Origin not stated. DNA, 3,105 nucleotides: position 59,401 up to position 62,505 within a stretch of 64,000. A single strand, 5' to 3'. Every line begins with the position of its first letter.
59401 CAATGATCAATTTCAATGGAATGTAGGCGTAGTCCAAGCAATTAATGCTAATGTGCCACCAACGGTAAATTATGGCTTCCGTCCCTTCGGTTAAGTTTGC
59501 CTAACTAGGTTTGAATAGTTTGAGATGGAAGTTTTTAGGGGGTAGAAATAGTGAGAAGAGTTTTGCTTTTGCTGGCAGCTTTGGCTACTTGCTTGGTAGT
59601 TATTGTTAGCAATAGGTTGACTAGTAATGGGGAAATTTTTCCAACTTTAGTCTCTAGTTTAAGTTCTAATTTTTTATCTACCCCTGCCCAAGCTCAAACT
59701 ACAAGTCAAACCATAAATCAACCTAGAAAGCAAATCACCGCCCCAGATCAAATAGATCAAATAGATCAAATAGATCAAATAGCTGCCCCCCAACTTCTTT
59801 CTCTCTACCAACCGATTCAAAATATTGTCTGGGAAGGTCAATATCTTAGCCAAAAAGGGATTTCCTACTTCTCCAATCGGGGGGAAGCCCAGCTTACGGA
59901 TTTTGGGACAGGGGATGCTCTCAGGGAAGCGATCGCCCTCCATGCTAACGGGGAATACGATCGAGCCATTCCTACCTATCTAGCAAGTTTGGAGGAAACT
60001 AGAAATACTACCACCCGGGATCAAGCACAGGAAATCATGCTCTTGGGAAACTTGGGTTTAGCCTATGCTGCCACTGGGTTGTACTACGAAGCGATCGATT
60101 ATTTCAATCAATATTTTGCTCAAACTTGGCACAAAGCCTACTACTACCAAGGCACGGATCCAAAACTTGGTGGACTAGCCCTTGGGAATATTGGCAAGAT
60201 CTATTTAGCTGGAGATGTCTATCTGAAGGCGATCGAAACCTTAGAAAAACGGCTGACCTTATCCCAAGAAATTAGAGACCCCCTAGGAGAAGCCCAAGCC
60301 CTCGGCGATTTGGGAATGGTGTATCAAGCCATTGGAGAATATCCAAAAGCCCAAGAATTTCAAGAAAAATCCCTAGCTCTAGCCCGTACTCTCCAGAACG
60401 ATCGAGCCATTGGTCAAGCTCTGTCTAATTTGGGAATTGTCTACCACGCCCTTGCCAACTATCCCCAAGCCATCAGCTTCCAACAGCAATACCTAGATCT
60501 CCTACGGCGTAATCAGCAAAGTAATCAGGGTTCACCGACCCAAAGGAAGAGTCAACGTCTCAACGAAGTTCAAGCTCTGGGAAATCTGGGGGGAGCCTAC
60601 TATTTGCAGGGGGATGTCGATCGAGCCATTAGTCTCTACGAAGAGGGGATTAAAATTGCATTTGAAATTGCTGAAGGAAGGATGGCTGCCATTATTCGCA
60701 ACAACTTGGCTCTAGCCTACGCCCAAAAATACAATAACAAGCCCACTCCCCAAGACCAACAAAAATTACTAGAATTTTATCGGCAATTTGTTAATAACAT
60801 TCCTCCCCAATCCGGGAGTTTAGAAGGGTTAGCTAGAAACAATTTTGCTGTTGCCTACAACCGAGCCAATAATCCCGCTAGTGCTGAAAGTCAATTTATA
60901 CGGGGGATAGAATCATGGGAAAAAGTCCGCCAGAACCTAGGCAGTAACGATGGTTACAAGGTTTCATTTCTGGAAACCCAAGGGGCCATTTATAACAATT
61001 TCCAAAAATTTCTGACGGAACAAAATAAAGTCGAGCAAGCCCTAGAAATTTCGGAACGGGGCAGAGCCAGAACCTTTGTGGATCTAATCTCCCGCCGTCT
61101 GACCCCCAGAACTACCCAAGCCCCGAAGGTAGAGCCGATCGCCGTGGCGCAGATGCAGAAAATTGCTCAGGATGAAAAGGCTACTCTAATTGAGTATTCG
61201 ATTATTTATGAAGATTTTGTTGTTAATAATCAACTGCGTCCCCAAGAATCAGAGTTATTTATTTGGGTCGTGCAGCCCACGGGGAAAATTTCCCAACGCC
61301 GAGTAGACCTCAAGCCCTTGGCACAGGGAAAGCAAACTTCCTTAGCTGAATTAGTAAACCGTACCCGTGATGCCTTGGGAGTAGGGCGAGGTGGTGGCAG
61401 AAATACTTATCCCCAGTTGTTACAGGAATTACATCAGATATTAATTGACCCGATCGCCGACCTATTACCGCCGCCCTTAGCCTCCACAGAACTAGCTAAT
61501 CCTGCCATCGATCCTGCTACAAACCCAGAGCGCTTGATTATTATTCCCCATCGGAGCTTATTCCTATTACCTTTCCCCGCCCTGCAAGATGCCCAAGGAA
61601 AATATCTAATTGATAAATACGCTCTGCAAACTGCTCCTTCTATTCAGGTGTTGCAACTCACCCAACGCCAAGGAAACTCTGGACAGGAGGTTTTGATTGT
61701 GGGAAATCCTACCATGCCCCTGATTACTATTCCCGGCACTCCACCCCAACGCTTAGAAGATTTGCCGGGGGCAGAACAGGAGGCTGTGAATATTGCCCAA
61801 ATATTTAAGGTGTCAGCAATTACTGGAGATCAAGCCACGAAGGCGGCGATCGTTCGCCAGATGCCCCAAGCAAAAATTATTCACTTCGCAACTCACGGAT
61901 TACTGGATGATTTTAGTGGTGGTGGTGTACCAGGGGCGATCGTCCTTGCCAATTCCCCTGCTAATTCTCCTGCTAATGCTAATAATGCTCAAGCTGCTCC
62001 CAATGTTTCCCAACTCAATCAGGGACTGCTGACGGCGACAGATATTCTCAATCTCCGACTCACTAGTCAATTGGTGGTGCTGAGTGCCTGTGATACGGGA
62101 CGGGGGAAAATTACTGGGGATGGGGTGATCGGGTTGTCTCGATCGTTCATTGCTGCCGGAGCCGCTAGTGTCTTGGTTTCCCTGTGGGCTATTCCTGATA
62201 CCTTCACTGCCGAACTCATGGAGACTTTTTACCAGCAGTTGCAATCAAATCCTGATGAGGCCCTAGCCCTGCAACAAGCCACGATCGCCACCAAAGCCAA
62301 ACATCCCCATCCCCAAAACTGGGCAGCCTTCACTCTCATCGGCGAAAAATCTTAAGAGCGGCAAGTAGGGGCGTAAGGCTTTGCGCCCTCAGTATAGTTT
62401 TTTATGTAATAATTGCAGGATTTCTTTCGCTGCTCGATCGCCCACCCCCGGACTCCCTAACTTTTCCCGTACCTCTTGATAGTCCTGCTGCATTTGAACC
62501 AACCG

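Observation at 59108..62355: Double-glycine-leader peptide gene immediately upstream of a secreted TPR-CHAT protease, with no C39 transporter nearby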

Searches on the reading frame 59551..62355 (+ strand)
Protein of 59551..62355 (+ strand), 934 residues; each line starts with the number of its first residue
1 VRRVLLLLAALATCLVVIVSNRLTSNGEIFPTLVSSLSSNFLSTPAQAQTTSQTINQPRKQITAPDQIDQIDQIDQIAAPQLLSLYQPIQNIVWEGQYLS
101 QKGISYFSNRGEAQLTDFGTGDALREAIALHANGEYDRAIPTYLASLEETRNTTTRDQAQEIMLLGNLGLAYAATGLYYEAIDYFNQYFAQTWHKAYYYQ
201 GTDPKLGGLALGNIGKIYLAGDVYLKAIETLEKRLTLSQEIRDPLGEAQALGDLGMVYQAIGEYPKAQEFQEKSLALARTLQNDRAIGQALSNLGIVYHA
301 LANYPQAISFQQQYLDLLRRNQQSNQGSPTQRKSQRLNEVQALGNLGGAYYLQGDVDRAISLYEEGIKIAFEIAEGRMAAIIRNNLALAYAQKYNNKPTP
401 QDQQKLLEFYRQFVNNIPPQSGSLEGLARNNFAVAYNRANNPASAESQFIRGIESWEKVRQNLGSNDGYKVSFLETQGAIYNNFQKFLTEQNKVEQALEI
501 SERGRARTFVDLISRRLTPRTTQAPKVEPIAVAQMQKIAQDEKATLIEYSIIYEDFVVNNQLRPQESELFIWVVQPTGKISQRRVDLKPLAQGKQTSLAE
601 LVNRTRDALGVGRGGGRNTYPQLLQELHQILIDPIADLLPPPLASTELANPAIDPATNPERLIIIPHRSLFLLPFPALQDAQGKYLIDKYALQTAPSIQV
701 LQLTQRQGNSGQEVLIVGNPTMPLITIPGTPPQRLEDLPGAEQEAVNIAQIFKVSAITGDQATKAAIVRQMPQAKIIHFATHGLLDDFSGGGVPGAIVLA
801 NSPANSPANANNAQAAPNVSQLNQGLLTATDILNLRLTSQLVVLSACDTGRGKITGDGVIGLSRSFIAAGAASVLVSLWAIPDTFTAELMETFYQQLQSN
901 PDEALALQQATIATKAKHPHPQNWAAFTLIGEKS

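Call 3: search_protein_families(library=ncbifam, proteins=[window:59551-62355:+], max_evalue=1)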
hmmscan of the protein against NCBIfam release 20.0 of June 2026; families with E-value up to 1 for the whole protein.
window:59551-62355:+ (934 aa): 14 families
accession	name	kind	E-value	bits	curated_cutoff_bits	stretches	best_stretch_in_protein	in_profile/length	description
NF041717.1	HaaA_phane_TPR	equivalog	2.4e-14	52.4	1125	1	130-501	522-862/882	cyclophane-containing RiPP biosynthesis TPR protein HaaT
NF040586.1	FxSxx_TPR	equivalog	6.5e-12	44.7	300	2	248-445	472-659/830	FxSxx-COOH system tetratricopeptide repeat protein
NF053520.1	HK_Porph_FimS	equivalog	4.6e-09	35.1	600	2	220-324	97-200/618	sensor histidine kinase FimS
NF053617.1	SARPRegAfsRStmc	equivalog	1.9e-08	32.8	1430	2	239-412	727-888/986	SARP-family global regulator AfsR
NF002725.1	PRK02603.1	equivalog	3.9e-07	30.2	143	2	255-321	42-105/173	photosystem I assembly protein Ycf3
NF053779.1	BT3442_fam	equivalog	1.6e-06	27.2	940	1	131-279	113-253/563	BT3442 family protein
NF040959.1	MamA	equivalog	2.9e-06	26.9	200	1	338-396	69-123/204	magnetosome protein MamA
NF008753.0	PRK11788.1-1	equivalog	0.00012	21.3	395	1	131-191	80-136/389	lipopolysaccharide assembly protein LapB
NF041237.1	CAS_csx29_CRASP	exception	0.00022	20.2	300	1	822-915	548-646/670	type III-E CRISPR-associated TPR-CHAT protein Csx29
NF006608.0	PRK09169.1-2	subfamily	0.0077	13.2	2775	1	225-320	549-642/2319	hypothetical protein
NF053720.1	NsdA_fam_reg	subfamily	0.013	15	75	1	255-311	208-264/432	NsdA family TPR-like regulatory protein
NF033161.1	lipo_LipL41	equivalog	0.05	12.6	400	1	341-369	303-331/358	lipoprotein LipL41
NF033758.1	gliding_GltE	equivalog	0.1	11.6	225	0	339-377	289-327/411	adventurous gliding motility TPR repeat lipoprotein GltE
NF033762.1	social_mot_Tgl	equivalog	0.11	11.8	225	0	281-368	41-128/252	social motility TPR repeat lipoprotein Tgl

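Call 4: search_protein_families(library=pfam, proteins=[window:59551-62355:+], max_evalue=1)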
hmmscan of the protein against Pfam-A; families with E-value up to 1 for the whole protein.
window:59551-62355:+ (934 aa): 13 families
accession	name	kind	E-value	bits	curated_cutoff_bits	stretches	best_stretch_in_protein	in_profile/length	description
PF12770.12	CHAT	-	1.4e-66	225.3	24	1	623-932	3-289/289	CHAT domain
PF13424.12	TPR_12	-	5.3e-29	100.7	30.1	4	248-319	3-76/77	Tetratricopeptide repeat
PF13374.12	TPR_10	-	2.7e-18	65.8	27.5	4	248-280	2-34/42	Tetratricopeptide repeat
PF13176.12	TPR_7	-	3e-18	64.7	27.9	4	342-365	1-24/36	Tetratricopeptide repeat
PF07719.23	TPR_2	-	9e-13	47.7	27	3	341-370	2-31/34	Tetratricopeptide repeat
PF00515.34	TPR_1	-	4.2e-12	45.8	27.8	4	341-369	2-30/34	Tetratricopeptide repeat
PF13181.12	TPR_8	-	9.2e-11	41.5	25.7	3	341-370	2-31/34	Tetratricopeptide repeat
PF13432.12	TPR_16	-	1.1e-05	26.1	32.7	2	339-366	30-57/65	Tetratricopeptide repeat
PF07721.20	TPR_4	-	0.011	16.8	27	0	341-364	2-25/26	Tetratricopeptide repeat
PF17874.7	TPR_MalT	-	0.03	14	45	0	227-321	59-155/336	MalT-like TPR region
PF18055.7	RPN6_N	-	0.15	12.8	26.5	0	311-384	13-79/117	26S proteasome regulatory subunit RPN6 N-terminal domain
PF13428.12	TPR_14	-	0.2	12.9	23.5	0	345-368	6-29/44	Tetratricopeptide repeat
PF13174.12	TPR_6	-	0.22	12.7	26.3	0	345-364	5-24/33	Tetratricopeptide repeat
